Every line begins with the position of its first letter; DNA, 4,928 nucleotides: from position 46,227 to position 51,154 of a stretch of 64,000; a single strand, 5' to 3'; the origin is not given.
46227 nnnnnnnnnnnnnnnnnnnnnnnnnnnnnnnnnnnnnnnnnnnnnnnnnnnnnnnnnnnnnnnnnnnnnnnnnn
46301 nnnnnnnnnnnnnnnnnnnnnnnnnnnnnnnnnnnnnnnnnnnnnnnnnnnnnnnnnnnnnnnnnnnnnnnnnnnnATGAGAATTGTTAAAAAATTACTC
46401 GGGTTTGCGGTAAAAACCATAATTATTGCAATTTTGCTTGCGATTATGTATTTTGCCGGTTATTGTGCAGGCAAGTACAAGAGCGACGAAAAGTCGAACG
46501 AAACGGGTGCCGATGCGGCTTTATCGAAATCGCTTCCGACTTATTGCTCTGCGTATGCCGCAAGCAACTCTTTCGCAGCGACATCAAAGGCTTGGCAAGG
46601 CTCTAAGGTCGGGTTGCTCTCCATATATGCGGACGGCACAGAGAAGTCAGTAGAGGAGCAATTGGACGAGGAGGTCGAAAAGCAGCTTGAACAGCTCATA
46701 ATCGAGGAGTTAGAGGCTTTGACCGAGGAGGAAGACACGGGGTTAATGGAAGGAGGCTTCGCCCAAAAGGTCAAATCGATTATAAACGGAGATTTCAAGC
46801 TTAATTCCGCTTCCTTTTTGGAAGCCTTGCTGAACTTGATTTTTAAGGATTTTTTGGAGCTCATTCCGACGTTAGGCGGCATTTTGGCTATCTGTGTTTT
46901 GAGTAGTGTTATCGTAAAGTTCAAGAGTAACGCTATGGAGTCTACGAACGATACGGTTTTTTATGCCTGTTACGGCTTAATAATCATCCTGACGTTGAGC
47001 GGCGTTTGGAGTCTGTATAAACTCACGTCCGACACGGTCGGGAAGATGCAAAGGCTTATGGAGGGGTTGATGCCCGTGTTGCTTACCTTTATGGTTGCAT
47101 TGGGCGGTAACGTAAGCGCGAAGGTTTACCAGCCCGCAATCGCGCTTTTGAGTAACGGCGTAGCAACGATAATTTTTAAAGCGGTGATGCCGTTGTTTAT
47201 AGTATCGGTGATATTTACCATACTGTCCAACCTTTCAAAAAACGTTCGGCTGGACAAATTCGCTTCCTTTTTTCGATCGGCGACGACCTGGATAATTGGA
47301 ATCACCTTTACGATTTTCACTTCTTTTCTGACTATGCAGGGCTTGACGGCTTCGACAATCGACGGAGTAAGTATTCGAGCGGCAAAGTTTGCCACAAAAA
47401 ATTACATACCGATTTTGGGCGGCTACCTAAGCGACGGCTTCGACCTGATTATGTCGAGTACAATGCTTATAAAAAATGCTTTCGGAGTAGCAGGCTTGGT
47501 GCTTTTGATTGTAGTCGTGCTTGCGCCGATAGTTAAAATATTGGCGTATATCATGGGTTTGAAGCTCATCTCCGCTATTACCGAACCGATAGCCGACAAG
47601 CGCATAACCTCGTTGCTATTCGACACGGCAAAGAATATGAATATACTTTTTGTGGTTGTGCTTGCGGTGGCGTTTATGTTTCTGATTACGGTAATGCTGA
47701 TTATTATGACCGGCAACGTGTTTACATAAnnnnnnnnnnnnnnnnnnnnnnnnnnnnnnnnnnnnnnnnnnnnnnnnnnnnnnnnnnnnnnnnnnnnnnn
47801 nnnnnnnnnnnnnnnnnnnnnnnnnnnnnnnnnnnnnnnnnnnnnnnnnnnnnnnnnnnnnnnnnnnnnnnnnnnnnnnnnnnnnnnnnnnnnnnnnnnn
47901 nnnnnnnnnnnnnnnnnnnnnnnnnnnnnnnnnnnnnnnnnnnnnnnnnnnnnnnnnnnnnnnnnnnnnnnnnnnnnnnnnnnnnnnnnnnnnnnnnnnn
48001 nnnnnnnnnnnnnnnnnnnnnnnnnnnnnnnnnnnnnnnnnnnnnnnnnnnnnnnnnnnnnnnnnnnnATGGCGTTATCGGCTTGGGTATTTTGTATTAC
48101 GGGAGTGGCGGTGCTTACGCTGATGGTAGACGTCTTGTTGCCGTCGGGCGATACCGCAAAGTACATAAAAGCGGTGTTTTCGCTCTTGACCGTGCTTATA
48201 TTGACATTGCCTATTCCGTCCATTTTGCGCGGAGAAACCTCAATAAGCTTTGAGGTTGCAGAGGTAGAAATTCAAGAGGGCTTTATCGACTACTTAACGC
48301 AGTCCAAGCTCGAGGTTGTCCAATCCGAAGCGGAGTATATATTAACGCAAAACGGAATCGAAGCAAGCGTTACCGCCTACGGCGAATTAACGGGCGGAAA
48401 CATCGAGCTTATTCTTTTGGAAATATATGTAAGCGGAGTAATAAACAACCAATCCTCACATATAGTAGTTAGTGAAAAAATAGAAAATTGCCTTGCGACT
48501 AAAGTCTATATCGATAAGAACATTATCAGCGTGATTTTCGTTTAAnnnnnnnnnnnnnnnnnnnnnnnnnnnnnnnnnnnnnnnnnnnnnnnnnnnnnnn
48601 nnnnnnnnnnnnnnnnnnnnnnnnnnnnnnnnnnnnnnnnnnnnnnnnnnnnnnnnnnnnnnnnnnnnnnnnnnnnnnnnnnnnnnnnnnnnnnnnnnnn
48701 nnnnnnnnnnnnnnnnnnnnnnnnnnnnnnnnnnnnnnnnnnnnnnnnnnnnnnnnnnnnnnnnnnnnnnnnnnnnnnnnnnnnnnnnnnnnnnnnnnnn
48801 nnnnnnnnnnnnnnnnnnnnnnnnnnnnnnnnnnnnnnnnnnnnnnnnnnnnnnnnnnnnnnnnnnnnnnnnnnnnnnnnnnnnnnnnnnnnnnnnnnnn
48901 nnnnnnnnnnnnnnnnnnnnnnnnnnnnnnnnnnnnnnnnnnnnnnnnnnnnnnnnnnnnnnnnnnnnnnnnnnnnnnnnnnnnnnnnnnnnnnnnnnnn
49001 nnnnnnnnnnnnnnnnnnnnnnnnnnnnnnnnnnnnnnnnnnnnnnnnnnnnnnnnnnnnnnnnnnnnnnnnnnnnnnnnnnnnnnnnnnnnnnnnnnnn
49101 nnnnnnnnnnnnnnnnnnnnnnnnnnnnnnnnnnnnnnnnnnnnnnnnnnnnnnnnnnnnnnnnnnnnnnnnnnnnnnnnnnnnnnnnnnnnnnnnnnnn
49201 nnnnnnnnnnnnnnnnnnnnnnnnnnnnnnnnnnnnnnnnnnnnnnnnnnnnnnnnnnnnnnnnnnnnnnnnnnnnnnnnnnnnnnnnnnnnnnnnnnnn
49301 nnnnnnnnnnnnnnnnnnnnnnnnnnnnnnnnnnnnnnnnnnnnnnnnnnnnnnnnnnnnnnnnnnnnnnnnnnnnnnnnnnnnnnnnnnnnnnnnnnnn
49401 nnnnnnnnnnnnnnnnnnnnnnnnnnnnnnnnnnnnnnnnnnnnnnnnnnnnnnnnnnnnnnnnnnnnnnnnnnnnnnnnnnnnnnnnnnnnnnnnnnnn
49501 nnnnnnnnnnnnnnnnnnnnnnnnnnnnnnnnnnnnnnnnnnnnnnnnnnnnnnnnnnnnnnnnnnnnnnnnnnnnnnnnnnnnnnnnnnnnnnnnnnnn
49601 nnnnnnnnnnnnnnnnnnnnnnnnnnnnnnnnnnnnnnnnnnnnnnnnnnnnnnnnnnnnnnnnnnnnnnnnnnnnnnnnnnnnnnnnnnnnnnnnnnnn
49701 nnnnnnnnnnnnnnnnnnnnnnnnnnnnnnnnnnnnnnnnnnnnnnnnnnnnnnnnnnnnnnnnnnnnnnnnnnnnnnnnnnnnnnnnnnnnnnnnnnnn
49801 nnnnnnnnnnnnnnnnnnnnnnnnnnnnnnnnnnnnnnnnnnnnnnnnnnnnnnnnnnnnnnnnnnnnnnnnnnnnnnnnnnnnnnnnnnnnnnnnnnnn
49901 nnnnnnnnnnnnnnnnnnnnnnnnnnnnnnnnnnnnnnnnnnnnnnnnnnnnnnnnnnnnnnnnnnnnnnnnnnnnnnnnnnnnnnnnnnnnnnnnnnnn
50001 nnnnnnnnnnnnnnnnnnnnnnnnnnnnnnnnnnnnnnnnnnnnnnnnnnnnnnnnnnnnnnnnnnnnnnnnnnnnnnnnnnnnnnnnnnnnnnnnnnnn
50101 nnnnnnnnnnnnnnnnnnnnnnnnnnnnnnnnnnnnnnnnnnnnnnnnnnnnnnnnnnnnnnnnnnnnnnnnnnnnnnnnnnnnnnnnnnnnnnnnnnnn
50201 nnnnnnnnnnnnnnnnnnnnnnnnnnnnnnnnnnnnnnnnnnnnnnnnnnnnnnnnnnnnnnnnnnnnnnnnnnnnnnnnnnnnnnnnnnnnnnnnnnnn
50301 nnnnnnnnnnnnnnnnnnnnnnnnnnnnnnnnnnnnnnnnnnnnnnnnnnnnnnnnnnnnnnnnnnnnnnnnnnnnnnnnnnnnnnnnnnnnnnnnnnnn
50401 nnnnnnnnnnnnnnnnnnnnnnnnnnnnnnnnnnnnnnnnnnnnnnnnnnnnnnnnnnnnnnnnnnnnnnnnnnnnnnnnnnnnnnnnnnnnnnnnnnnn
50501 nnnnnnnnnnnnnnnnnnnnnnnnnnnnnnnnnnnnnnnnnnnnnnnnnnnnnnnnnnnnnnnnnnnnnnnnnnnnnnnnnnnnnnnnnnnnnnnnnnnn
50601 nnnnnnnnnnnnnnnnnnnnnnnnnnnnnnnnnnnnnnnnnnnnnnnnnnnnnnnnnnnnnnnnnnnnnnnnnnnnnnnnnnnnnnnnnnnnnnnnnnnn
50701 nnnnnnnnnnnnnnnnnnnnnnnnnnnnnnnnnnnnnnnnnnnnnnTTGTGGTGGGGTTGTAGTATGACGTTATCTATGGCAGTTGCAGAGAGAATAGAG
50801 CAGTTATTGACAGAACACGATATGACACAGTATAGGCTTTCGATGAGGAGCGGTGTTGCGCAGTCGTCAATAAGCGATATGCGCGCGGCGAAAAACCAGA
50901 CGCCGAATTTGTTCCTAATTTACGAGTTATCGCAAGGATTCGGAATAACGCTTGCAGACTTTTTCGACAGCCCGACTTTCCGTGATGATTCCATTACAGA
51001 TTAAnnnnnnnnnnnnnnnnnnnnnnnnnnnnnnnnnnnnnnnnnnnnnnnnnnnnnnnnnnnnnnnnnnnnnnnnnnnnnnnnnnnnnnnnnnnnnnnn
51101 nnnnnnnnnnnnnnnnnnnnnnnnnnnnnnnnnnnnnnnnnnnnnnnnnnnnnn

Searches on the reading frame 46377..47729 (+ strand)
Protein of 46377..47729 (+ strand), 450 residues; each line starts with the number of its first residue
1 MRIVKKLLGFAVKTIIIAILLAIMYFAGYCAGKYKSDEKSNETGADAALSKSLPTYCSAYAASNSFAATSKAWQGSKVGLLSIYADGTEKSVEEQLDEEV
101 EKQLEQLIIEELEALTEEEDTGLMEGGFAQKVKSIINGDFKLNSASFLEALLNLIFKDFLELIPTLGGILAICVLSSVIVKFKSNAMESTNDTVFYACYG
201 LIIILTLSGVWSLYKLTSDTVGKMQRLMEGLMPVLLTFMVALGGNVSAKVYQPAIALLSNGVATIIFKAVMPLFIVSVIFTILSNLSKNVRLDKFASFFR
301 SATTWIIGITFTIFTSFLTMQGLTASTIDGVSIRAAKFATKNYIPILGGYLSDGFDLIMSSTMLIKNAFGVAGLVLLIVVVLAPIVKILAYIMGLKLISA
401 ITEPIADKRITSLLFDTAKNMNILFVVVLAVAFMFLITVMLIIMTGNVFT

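Call 9: search_protein_families(library=pfam, proteins=[window:46377-47729:+], max_evalue=0.001)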
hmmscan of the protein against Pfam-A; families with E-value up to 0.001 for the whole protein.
window:46377-47729:+ (450 aa): 1 family
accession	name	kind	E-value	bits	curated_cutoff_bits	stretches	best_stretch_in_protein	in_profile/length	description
PF09546.15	Spore_III_AE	-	7.5e-78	262.4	27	1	128-446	3-321/321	Stage III sporulation protein AE (spore_III_AE)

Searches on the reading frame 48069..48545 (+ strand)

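Call 9: search_protein_families(library=pfam, proteins=[window:48069-48545:+], max_evalue=0.001)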
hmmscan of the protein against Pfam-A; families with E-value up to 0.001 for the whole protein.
window:48069-48545:+ (158 aa): 1 family
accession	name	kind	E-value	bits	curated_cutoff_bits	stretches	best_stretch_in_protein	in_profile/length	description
PF09581.16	Spore_III_AF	-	1.5e-06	28.8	28.3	1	14-68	4-58/185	Stage III sporulation protein AF (Spore_III_AF)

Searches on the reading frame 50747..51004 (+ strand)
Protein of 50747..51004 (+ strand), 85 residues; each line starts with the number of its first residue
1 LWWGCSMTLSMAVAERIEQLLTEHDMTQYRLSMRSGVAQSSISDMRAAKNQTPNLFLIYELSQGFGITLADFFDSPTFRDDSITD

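Call 20: search_protein_families(library=padloc, proteins=[window:50747-51004:+], max_evalue=0.1)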
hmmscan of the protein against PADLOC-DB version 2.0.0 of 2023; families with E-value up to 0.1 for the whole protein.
window:50747-51004:+ (85 aa): 5 families
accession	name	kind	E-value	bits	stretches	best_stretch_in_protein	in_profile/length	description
PDLC04142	capH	-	4.6e-06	25.6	1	10-74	4-67/103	capH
PDLC02926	HTH_VI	-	0.00055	18.1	1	19-70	8-58/92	-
PDLC04762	PDC-M64C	-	0.0017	16.4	1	7-54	22-70/97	-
PDLC03951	RmrA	-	0.0061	13.6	1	14-74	10-69/400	-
PDLC04760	PDC-M64C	-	0.016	13.5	1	7-44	21-58/93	-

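Call 21: search_protein_families(library=phrogs, proteins=[window:50747-51004:+], max_evalue=0.1)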
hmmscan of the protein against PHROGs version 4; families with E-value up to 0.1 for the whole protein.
window:50747-51004:+ (85 aa): 19 families
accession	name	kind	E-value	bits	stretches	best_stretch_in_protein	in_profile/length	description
phrog_8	-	transcription regulation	6.3e-07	30.1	1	7-70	71-133/346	transcriptional regulator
phrog_1529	-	unknown function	1.1e-06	29.8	1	12-56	6-49/209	-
phrog_3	-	transcription regulation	5.1e-06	27.5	1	7-76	83-149/430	transcriptional repressor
phrog_4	-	transcription regulation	9.9e-06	25.8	1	10-74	134-193/400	transcriptional repressor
phrog_5823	-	transcription regulation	0.00017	21.9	1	10-77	4-71/404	transcriptional regulator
phrog_4583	-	transcription regulation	0.00022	22.2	1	10-77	8-74/81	transcriptional repressor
phrog_2967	-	transcription regulation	0.00024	21.7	1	12-74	10-71/225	transcriptional regulator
phrog_2328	-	transcription regulation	0.00055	20.7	1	12-60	15-62/128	transcriptional repressor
phrog_2339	-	DNA, RNA and nucleotide metabolism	0.00086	20.3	1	10-52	23-65/98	HTH DNA binding protein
phrog_1373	-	transcription regulation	0.0072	17.3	1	11-69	62-119/166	transcriptional regulator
phrog_1468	-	transcription regulation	0.0084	16.7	1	14-44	9-39/67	transcriptional repressor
phrog_4779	-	transcription regulation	0.016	16.7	1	11-49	1-39/98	transcriptional regulator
phrog_13326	-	unknown function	0.017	16.2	1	23-72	5-53/151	-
phrog_6223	-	transcription regulation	0.018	16.1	1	8-47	2-39/73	transcriptional repressor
phrog_6831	-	transcription regulation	0.023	15.7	1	20-53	13-46/68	transcriptional regulator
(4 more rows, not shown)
